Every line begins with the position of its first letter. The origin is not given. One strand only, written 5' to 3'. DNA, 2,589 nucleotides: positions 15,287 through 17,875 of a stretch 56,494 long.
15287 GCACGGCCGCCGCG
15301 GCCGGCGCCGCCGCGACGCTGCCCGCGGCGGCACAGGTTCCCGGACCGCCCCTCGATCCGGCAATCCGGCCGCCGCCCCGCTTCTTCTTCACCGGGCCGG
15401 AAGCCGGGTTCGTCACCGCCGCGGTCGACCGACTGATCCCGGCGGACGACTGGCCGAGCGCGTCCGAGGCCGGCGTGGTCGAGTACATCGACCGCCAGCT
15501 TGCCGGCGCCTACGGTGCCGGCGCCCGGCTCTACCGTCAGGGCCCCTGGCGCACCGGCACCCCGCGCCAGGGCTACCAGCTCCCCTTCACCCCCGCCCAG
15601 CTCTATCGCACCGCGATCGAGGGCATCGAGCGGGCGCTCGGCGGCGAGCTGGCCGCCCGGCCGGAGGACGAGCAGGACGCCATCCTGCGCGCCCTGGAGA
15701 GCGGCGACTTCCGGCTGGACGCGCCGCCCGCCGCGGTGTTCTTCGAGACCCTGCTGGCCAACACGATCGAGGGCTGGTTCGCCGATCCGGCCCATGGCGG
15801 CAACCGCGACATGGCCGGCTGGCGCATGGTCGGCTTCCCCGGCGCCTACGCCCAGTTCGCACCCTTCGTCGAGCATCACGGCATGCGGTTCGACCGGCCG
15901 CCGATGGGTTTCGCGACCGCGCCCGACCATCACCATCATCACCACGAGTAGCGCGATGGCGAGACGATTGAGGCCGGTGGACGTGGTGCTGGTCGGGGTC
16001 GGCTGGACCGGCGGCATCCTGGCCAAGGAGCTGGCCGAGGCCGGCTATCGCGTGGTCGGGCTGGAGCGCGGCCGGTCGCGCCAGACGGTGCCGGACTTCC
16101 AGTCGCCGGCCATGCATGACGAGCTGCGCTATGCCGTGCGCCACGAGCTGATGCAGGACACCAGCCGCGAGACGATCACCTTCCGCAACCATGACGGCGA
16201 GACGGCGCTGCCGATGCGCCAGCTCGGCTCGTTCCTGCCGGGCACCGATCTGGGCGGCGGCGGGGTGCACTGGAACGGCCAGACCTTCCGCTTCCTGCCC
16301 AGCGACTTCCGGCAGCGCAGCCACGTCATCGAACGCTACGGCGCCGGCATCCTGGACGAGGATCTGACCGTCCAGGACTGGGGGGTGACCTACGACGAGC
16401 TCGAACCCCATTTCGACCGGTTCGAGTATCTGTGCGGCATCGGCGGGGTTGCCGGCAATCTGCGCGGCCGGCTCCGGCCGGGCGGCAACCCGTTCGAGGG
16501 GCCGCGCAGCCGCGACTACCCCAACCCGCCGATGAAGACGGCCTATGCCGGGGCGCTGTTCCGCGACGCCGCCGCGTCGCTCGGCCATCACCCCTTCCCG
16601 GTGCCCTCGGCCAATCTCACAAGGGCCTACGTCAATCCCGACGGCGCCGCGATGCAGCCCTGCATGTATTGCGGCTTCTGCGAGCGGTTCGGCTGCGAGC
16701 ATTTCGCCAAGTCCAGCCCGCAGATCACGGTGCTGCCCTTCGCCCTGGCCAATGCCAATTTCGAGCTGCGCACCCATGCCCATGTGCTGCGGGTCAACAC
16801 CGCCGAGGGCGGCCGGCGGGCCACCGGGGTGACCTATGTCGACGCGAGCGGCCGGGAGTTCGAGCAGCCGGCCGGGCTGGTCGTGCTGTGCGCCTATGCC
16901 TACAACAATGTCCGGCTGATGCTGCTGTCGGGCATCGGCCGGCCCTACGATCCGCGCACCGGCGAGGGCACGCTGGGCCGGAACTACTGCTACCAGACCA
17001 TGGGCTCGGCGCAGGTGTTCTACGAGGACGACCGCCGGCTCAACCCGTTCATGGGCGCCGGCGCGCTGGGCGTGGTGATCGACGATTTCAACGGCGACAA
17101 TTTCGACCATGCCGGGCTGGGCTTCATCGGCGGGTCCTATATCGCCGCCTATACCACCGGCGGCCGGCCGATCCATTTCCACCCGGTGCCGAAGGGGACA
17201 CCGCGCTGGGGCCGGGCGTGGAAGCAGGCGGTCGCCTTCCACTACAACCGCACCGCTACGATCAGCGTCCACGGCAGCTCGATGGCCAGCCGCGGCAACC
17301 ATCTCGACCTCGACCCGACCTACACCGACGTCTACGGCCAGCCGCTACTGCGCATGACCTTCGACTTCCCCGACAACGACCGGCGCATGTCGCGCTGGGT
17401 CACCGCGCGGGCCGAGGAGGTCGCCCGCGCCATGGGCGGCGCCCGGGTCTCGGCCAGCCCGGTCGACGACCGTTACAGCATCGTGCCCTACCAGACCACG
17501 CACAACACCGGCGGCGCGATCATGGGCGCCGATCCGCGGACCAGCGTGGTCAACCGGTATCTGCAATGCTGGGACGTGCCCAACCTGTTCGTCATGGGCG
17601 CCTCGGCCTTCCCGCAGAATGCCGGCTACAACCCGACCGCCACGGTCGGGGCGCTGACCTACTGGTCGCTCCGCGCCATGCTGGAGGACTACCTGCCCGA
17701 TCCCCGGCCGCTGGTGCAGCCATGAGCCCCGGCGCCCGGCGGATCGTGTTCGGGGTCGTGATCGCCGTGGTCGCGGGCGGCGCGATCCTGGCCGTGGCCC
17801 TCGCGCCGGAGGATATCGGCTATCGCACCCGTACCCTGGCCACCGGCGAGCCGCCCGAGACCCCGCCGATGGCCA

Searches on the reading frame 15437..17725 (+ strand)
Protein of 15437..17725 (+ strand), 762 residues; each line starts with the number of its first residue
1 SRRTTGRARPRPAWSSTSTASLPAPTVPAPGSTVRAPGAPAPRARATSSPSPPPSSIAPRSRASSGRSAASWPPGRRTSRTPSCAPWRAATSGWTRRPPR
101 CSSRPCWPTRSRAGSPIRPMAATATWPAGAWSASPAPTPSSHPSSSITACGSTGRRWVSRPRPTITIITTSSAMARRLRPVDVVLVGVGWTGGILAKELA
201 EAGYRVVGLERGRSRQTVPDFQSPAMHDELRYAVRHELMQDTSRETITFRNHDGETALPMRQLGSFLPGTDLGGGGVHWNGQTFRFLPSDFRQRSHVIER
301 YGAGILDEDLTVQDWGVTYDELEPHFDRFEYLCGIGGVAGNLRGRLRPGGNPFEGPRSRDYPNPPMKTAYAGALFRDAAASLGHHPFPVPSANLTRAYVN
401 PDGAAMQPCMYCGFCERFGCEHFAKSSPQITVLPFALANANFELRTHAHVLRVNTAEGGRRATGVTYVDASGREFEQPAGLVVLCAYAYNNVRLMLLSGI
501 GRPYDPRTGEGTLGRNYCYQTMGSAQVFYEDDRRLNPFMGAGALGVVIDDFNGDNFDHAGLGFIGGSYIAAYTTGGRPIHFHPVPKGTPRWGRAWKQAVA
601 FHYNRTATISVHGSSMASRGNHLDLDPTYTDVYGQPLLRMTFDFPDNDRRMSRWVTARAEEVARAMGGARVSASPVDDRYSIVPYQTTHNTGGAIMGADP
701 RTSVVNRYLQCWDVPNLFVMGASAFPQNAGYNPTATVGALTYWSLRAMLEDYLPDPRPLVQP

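Call 7: search_protein_families(library=pfam, proteins=[window:15437-17725:+], max_evalue=0.001)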
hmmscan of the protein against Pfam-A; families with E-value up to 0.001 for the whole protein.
window:15437-17725:+ (762 aa): 3 families
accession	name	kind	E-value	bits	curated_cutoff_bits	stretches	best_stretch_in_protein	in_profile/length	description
PF05199.19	GMC_oxred_C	-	9.1e-22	78.6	24.6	1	621-740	5-138/139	GMC oxidoreductase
PF00732.25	GMC_oxred_N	-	1.6e-11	44.9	23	1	408-516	110-212/218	GMC oxidoreductase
PF01266.30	DAO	-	0.00081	19.4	27.9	0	182-250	1-71/353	FAD dependent oxidoreductase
